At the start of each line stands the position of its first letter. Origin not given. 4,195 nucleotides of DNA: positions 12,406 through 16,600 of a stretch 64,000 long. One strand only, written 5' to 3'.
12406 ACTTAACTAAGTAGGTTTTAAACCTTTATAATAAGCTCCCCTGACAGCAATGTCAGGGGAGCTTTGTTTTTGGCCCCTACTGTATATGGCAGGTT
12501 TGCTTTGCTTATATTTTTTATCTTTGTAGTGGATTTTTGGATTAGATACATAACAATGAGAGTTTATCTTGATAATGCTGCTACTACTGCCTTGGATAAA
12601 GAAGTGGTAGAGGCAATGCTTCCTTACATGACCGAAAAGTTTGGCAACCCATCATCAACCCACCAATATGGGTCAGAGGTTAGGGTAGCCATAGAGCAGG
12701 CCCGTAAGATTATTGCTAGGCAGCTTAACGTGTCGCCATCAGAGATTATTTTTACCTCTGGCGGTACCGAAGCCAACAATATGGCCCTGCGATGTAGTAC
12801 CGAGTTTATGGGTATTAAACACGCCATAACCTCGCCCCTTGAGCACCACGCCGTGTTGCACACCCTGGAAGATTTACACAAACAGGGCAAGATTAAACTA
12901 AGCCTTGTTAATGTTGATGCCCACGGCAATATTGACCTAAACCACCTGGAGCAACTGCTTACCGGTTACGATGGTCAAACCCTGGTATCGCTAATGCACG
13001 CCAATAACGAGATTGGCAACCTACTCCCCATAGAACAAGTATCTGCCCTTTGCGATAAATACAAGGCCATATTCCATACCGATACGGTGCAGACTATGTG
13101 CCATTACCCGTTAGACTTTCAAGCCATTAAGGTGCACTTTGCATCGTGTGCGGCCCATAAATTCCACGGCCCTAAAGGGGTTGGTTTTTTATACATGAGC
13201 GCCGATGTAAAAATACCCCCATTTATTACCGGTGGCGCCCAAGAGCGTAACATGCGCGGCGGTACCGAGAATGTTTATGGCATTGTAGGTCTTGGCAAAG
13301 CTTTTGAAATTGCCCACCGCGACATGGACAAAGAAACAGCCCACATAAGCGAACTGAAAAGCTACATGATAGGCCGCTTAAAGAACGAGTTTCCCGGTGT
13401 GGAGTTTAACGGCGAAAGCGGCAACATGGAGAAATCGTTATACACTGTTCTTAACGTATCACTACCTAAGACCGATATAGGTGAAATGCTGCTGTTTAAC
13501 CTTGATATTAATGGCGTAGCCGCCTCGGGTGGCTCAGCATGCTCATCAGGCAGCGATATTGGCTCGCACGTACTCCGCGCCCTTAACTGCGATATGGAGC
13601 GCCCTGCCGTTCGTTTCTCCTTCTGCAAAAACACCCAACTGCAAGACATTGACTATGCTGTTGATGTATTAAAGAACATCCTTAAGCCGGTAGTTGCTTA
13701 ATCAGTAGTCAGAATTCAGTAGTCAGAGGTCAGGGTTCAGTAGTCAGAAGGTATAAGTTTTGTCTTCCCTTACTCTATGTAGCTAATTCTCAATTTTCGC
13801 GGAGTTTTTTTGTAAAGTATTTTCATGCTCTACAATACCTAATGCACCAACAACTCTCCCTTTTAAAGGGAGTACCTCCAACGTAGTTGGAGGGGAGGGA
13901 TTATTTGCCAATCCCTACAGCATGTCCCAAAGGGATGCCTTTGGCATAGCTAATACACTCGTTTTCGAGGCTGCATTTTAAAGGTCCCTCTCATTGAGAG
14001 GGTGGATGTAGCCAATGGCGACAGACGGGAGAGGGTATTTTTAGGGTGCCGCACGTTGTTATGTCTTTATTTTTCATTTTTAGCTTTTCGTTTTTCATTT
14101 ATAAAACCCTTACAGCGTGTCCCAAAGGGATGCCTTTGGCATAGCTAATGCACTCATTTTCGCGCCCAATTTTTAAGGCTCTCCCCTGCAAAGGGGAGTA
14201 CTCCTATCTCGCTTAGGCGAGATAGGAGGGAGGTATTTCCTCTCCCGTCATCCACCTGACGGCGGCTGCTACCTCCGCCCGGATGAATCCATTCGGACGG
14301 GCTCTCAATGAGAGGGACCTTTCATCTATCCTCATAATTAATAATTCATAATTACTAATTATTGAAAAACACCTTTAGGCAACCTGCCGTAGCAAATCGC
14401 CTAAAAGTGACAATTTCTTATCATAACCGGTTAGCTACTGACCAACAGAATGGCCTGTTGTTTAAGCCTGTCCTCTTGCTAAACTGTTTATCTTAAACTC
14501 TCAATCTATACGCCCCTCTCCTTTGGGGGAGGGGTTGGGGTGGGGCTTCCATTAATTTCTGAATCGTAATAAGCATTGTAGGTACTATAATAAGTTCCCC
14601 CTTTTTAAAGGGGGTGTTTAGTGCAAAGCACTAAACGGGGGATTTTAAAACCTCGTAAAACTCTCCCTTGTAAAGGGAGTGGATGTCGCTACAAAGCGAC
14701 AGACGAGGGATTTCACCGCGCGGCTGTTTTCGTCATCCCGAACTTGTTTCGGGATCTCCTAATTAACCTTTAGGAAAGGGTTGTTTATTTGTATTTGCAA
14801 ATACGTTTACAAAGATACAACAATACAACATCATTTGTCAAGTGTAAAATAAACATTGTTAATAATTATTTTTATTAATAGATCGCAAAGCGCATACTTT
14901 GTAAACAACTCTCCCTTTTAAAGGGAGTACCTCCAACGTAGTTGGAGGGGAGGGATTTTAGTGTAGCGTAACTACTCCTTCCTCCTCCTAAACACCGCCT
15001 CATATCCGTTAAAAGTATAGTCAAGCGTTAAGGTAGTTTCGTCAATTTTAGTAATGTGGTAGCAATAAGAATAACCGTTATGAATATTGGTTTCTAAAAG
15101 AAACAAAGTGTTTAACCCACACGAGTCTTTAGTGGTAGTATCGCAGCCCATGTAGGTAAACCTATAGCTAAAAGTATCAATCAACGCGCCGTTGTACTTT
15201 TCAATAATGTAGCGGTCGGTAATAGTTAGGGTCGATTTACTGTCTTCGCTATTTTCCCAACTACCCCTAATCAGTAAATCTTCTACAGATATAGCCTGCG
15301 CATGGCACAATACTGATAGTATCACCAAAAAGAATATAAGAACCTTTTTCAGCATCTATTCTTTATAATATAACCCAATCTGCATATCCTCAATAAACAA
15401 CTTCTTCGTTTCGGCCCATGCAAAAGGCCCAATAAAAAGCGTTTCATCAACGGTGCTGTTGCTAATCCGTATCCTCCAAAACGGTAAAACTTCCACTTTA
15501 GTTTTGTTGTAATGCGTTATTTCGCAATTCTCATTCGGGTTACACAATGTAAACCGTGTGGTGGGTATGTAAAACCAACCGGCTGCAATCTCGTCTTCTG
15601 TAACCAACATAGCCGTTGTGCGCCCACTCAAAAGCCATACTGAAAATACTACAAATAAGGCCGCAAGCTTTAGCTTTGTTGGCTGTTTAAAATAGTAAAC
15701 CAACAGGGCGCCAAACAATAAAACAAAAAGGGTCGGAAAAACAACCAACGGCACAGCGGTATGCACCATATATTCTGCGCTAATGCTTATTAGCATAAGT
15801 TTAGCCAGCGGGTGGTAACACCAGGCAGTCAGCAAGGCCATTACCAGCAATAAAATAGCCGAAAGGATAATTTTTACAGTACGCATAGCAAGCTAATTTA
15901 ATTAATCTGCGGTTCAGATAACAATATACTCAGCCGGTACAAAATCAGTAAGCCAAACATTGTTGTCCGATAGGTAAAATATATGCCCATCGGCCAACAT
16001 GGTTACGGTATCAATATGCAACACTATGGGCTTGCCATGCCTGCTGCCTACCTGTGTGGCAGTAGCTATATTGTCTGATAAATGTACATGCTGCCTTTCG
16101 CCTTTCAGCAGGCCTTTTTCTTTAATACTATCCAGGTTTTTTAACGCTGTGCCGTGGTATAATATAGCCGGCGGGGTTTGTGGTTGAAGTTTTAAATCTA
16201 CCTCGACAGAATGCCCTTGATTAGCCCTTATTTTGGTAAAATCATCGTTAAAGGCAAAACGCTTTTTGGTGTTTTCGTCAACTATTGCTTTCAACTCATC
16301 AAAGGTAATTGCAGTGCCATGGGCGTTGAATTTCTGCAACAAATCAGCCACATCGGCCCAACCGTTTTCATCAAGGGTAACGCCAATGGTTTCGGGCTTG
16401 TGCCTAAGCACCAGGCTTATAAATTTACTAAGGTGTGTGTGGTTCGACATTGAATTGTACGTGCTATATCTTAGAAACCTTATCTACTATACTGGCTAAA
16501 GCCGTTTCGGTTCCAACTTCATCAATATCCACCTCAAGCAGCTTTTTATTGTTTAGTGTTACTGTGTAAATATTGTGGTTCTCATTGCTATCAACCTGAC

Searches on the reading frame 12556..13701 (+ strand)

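Call 68: search_protein_families(library=pfam, proteins=[window:12556-13701:+], max_evalue=0.00001)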
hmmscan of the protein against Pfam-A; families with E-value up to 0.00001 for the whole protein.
window:12556-13701:+ (381 aa): 2 families
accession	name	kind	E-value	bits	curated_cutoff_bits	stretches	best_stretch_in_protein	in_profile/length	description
PF00266.25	Aminotran_5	-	2.5e-75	254.2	21.5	1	3-367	1-370/371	Aminotransferase class-V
PF01212.27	Beta_elim_lyase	-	6.4e-07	29.4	27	1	63-177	49-169/288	Beta-eliminating lyase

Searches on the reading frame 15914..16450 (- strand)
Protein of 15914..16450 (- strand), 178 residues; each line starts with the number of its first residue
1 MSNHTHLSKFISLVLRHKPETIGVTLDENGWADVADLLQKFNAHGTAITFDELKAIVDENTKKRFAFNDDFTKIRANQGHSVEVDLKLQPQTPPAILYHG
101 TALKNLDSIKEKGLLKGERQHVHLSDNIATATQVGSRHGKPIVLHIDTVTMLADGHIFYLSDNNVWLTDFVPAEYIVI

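Call 68: search_protein_families(library=pfam, proteins=[window:15914-16450:-], max_evalue=0.00001)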
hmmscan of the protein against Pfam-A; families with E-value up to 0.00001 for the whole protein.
window:15914-16450:- (178 aa): 1 family
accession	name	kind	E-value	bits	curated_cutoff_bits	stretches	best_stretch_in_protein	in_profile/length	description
PF01885.22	PTS_2-RNA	-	2.5e-53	181.2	26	1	4-169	3-176/177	RNA 2'-phosphotransferase, Tpt1 / KptA family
